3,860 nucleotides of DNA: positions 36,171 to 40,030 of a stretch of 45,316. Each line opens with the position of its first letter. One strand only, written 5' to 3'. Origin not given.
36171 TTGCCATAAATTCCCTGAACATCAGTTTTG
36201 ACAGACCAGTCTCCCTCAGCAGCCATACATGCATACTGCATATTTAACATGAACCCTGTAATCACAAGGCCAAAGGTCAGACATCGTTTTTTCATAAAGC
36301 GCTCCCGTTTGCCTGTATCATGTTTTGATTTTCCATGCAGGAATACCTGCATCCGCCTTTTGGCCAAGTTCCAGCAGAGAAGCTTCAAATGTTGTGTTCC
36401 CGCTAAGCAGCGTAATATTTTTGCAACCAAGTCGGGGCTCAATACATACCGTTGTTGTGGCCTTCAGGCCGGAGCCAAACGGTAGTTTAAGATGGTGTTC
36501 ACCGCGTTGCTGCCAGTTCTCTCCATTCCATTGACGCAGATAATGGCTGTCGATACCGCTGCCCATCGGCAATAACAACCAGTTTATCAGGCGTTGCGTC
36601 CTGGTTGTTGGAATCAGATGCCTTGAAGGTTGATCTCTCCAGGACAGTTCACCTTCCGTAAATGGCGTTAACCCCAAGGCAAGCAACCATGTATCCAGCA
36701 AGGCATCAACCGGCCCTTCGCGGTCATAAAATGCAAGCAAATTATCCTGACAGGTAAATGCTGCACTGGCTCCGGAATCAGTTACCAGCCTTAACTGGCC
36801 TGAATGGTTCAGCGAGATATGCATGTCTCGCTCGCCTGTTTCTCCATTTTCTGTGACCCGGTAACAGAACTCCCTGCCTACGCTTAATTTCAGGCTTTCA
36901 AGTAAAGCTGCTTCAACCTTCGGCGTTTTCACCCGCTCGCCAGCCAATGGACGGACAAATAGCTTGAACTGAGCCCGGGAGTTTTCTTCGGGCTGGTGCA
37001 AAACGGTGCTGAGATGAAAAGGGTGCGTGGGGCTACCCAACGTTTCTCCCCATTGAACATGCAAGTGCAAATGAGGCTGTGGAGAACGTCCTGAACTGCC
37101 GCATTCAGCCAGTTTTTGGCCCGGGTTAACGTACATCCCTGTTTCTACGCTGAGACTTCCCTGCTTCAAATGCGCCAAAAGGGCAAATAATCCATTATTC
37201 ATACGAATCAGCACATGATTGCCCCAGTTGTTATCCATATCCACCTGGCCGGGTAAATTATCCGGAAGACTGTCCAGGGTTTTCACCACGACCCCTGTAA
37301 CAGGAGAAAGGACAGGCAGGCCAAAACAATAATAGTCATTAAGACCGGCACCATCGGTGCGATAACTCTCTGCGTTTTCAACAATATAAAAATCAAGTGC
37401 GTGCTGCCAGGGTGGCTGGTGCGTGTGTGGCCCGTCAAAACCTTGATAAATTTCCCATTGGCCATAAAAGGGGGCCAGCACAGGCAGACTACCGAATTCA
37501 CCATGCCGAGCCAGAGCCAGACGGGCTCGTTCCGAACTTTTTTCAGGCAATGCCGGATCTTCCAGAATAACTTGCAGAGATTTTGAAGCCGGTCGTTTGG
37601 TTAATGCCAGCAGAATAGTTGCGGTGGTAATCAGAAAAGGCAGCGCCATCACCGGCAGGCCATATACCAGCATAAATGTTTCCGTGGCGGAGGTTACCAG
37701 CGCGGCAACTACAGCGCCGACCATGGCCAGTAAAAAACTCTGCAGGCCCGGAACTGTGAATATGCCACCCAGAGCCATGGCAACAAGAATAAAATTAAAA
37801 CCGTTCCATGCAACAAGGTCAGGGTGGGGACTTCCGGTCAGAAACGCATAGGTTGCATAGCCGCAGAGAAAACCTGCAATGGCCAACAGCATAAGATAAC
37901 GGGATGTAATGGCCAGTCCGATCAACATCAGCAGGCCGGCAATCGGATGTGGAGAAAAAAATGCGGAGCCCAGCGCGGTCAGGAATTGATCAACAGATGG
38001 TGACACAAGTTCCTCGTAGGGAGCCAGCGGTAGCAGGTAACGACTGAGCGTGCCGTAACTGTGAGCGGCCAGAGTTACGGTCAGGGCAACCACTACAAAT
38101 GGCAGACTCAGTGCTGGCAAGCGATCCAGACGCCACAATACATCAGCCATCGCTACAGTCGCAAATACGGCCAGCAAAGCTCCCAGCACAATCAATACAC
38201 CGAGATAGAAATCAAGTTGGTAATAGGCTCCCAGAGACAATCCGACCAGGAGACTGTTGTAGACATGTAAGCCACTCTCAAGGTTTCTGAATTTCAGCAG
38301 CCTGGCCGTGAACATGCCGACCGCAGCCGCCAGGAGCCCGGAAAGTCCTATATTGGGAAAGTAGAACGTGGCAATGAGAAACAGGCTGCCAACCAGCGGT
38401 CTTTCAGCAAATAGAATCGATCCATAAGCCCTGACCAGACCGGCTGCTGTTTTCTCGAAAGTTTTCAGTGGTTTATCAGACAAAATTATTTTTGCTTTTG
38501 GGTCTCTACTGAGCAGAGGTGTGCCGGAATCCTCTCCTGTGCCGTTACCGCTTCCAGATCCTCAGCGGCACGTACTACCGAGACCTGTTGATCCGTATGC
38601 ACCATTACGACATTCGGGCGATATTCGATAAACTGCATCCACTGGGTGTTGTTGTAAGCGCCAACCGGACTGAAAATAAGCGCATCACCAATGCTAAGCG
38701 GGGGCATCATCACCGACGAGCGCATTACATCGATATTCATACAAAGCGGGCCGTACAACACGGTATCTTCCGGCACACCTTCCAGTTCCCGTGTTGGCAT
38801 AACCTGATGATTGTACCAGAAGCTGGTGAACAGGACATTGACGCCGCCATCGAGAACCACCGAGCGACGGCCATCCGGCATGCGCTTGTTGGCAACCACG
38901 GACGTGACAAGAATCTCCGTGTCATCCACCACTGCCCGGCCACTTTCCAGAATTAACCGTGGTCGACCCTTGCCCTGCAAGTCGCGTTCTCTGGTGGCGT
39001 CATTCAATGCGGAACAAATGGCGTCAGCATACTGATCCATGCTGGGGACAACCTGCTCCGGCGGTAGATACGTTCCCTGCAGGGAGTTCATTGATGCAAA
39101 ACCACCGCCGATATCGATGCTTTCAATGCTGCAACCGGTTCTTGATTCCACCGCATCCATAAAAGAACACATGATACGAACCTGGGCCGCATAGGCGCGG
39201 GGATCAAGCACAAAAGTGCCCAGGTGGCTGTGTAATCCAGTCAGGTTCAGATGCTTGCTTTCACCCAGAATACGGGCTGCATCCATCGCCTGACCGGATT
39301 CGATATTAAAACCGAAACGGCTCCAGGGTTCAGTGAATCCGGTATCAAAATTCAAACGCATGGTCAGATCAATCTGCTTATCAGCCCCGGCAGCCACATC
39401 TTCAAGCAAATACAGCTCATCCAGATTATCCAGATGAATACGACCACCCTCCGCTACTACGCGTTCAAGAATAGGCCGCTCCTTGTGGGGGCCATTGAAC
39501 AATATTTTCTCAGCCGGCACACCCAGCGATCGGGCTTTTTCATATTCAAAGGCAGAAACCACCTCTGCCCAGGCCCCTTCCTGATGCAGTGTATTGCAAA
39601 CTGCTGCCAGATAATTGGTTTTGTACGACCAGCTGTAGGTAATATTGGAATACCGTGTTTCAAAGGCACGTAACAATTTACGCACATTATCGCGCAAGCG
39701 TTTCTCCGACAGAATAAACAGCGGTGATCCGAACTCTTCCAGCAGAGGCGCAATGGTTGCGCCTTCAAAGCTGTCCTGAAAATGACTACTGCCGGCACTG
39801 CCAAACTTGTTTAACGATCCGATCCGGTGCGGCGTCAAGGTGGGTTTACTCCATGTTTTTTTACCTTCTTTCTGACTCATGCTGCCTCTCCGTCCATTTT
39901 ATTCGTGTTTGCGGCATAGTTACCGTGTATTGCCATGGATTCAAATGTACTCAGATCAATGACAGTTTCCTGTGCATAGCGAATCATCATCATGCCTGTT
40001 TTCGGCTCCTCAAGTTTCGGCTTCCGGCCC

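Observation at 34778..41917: Compact 6-7 gene operon with no characterised counterpart I know of: (sORF)-TetR/PqqD-ATP-grasp-PLP decarboxylase-UT/M23 fusion-OM barrel-TPR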

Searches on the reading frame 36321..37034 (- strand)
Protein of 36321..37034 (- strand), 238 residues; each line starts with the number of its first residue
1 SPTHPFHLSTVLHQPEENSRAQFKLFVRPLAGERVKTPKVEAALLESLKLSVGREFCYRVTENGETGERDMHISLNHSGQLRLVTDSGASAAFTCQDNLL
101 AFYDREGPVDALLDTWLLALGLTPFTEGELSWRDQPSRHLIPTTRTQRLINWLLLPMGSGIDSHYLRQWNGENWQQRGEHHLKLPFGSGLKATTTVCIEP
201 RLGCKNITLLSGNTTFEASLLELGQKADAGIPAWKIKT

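Call 57: search_solved_structures(query=A4, max_evalue=10)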
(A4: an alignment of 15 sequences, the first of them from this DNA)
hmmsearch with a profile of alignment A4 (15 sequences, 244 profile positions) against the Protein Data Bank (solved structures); distinct sequences matched with E-value up to 10: 0.

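Call 58: search_protein_families(library=pfam, alignment_id=A4, max_evalue=10)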
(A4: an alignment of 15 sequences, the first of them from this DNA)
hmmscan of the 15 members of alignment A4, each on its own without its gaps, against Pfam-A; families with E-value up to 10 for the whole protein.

A. member 1, seq(238 aa): 0 families

B. families by the number of members that match (of 15 scanned): 3 families
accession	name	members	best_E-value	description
PF24931.1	ACT_ACR9_3rd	1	0.13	ACR9-like, ACT-like domain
PF23464.1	WWE_3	1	0.17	WWE domain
PF00970.30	FAD_binding_6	1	0.24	Oxidoreductase FAD-binding domain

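Call 81: search_protein_representatives(protein=window:36321-37034:-)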
Query: 238 residues. Proteins with E-value up to 0.001 (for the whole library): 135; up to 1e-10: 115; up to 1e-30: 33. The best 135 are listed.
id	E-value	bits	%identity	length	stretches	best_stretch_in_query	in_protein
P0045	6.3e-77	274.5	57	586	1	2-235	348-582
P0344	3.8e-52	193.3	43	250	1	1-236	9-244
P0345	6.1e-45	169.7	39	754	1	1-236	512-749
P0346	4.0e-44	167.1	43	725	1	1-235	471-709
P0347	4.0e-44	167.1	39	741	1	2-233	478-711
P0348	3.5e-42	160.7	43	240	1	20-235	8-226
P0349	1.4e-41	158.7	60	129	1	117-237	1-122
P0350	5.2e-41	156.9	40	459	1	3-235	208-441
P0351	2.3e-39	151.5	38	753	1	1-234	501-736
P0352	2.9e-39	151.2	38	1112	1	2-233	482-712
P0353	3.9e-39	150.7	41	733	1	2-234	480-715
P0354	3.4e-38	147.7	39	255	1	2-233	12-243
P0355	4.8e-38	147.2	39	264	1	3-235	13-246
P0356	5.0e-37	143.8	41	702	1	2-222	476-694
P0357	2.5e-36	141.6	39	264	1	3-235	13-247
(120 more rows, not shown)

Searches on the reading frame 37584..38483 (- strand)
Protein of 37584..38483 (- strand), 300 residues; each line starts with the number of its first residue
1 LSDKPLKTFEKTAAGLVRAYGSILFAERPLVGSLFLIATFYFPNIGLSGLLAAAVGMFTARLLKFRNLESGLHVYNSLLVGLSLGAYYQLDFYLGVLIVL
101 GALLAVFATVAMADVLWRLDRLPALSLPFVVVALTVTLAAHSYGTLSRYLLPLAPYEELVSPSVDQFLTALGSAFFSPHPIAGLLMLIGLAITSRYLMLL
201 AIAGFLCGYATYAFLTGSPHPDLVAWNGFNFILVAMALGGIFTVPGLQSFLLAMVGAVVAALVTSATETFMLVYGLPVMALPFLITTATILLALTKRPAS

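Call 67: search_solved_structures(query=window:37584-38483:-, max_evalue=0.001, show_alignments=2)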
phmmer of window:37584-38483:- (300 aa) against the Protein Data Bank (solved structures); distinct sequences matched with E-value up to 0.001: 12.
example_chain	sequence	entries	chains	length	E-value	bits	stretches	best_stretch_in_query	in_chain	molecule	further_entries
8blo_A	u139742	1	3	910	2.8e-30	109.1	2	17-299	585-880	Urea transporter 2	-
3me1_A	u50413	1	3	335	9.4e-18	68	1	16-293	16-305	Urea transporter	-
3k3f_A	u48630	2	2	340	9.8e-18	68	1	16-293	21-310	Urea transporter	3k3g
3m6e_A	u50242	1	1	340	4.6e-17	65.8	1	16-293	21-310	Putative urea transporter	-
8xd7_A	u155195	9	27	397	7.1e-17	65.1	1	17-299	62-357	Urea transporter 2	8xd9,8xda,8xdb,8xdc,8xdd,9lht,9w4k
4ezc_A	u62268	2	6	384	1.1e-14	58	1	16-298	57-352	Urea transporter 1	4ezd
8xde_A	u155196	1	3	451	2.7e-14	56.7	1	16-299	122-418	Urea transporter 2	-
9j22_A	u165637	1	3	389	3.9e-13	52.9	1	15-297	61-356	Urea transporter 1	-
9zd0_A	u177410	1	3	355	5e-13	52.5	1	15-297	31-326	Urea transporter 1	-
6qd5_A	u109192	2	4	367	5.6e-13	52.4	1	15-297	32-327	Urea transporter 1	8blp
8xdf_A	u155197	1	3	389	8.5e-13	51.8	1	15-297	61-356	Urea transporter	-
8xdg_A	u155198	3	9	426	6.4e-10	42.3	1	17-296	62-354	Urea transporter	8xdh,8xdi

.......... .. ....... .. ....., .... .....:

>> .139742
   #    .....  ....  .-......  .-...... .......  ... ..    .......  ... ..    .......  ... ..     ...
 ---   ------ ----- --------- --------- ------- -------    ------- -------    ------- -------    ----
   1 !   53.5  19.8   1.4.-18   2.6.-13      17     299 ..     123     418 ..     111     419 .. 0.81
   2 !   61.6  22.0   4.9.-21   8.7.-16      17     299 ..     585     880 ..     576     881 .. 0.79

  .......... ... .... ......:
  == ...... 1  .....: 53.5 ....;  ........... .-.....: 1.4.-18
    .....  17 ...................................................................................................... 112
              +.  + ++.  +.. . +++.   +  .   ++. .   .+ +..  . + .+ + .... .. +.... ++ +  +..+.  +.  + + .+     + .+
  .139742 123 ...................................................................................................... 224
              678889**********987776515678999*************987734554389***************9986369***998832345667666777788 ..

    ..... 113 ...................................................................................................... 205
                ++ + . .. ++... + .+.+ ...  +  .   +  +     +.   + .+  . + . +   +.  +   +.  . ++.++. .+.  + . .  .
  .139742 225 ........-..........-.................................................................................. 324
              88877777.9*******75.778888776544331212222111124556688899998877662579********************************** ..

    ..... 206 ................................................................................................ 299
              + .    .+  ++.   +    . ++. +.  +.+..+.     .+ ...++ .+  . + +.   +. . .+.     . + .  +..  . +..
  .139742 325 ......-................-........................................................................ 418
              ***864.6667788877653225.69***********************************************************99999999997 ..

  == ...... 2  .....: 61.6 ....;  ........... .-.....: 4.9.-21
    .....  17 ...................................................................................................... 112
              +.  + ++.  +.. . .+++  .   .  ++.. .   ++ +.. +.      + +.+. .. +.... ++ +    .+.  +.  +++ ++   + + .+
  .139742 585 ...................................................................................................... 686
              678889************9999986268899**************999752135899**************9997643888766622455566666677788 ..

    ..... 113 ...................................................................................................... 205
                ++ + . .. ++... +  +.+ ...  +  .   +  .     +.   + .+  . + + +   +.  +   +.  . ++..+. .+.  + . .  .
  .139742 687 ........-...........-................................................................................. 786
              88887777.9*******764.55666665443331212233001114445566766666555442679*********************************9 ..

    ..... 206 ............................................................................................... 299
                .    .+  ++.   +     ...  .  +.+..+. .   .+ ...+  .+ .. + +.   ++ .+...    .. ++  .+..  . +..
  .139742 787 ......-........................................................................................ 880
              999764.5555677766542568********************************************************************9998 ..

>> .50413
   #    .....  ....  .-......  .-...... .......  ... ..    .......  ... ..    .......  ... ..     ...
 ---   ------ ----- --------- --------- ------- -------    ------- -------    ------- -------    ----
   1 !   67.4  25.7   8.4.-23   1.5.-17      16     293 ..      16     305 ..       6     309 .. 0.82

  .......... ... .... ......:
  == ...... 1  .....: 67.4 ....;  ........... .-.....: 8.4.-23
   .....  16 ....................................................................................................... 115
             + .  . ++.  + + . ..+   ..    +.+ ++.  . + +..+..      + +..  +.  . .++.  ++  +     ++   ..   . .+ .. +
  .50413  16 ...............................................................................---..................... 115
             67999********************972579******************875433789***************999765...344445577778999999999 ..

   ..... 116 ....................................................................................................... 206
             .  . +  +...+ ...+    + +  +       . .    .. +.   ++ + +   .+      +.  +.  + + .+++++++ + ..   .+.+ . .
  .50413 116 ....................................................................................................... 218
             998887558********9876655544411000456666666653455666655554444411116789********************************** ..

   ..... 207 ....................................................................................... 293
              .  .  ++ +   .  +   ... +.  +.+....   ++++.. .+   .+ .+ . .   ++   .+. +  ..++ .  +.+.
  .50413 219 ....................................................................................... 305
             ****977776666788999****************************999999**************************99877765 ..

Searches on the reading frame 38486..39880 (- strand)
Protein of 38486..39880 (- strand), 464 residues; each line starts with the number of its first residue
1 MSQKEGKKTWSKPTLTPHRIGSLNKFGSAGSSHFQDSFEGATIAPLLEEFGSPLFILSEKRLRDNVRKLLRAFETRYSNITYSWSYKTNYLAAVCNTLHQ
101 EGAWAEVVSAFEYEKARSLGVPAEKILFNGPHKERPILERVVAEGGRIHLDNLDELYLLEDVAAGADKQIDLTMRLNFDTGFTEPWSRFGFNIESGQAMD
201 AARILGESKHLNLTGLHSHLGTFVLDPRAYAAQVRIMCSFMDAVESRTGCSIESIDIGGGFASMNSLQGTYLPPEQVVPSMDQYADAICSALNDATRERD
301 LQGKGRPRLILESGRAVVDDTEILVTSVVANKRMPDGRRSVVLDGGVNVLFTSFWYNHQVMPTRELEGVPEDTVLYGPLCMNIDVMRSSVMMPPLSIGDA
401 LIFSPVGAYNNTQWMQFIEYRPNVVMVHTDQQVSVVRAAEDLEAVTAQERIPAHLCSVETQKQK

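Call 3: search_protein_families(library=pfam, proteins=[window:38486-39880:-], max_evalue=0.01)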
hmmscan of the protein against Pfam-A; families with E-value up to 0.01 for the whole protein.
window:38486-39880:- (464 aa): 3 families
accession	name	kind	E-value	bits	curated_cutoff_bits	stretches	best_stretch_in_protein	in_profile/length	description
PF02784.22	Orn_Arg_deC_N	-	1.9e-33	116.3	23.4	1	64-318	2-246/247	Pyridoxal-dependent decarboxylase, pyridoxal binding domain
PF00278.28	Orn_DAP_Arg_deC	-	1.5e-13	51.2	23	1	317-407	3-95/95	Pyridoxal-dependent decarboxylase, C-terminal sheet domain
PF01168.26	Ala_racemase_N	-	5.6e-07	29.9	24.1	1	91-246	36-183/220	Alanine racemase, N-terminal domain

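Call 4: search_protein_families(library=ncbifam, proteins=[window:38486-39880:-], max_evalue=0.01)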
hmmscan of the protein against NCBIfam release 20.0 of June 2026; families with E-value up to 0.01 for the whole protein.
window:38486-39880:- (464 aa): 7 families
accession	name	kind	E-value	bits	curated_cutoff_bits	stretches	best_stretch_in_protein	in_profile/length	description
TIGR01048.1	lysA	equivalog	9.1e-59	199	297.9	1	38-449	11-416/417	diaminopimelate decarboxylase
NF041039.1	FslC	exception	7.9e-58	196.2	500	1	41-438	17-414/418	rhizoferrin biosystnesis N-citrylornithine decarboxylase FslC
NF052544.1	OrLyDeCDokD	equivalog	2.4e-29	102.3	700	1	37-445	27-455/461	ornithine/lysine decarboxylase DokD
TIGR03099.1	dCO2ase_PEP1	hypoth_equivalog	5.3e-26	91.6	478.45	1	39-410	11-379/398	pyridoxal-dependent decarboxylase, exosortase A system-associated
NF006515.0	PRK08961.1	equivalog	7.6e-19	67.2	802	1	84-411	531-842/861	bifunctional aspartate kinase/diaminopimelate decarboxylase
NF003763.0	PRK05354.1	equivalog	3.6e-14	52.2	369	1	187-336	221-364/636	biosynthetic arginine decarboxylase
TIGR01273.1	speA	equivalog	2.7e-13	49.3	624.1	1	187-337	206-357/624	arginine decarboxylase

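Call 23: search_solved_structures(query=window:38486-39880:-, max_evalue=1e-10)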
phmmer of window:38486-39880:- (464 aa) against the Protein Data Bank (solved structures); distinct sequences matched with E-value up to 1e-10: 43.
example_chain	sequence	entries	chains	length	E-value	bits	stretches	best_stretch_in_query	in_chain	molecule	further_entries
7kh2_A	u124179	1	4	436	2.3e-50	174.7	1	39-439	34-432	N-citrylornithine decarboxylase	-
1tuf_A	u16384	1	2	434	7.8e-37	130.1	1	39-455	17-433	Diaminopimelate decarboxylase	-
1twi_A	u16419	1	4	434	7.8e-37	130.1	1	39-455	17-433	Diaminopimelate decarboxylase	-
5x7m_A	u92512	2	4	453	1.4e-33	119.4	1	40-450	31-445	Diaminopimelate decarboxylase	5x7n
2p3e_A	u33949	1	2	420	1.8e-28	102.6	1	38-443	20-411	Diaminopimelate decarboxylase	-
1hkv_A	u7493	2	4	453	9.1e-27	96.9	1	40-438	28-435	DIAMINOPIMELATE DECARBOXYLASE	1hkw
2o0t_A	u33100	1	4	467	1e-26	96.8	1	40-438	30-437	Diaminopimelate decarboxylase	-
2plj_A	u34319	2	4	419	3.1e-24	88.6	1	43-417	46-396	lysine/ornithine decarboxylase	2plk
3n2b_A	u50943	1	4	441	2.4e-22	82.4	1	39-451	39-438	Diaminopimelate decarboxylase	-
2yxx_A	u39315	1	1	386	8.1e-22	80.6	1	47-440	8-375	Diaminopimelate decarboxylase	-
8d2y_A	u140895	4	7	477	3.9e-21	78.4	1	37-443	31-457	D-ornithine/D-lysine decarboxylase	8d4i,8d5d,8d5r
8d88_A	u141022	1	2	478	3.9e-21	78.4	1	37-443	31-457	D-ornithine/D-lysine decarboxylase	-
7ru7_A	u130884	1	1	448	4.1e-21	78.3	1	38-421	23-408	L-glutamyl-[BtrI acyl-carrier protein] decarboxylase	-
6n2h_A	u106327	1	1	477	4.3e-21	78.2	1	37-443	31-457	D-ornithine/D-lysine decarboxylase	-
10li_A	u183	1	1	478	4.5e-21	78.2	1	37-443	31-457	Diaminopimelate decarboxylase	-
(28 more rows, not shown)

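Call 82: search_protein_families(library=padloc, proteins=[window:38486-39880:-], max_evalue=0.001)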
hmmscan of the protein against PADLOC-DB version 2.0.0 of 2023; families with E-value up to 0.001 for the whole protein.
window:38486-39880:- (464 aa): 0 families
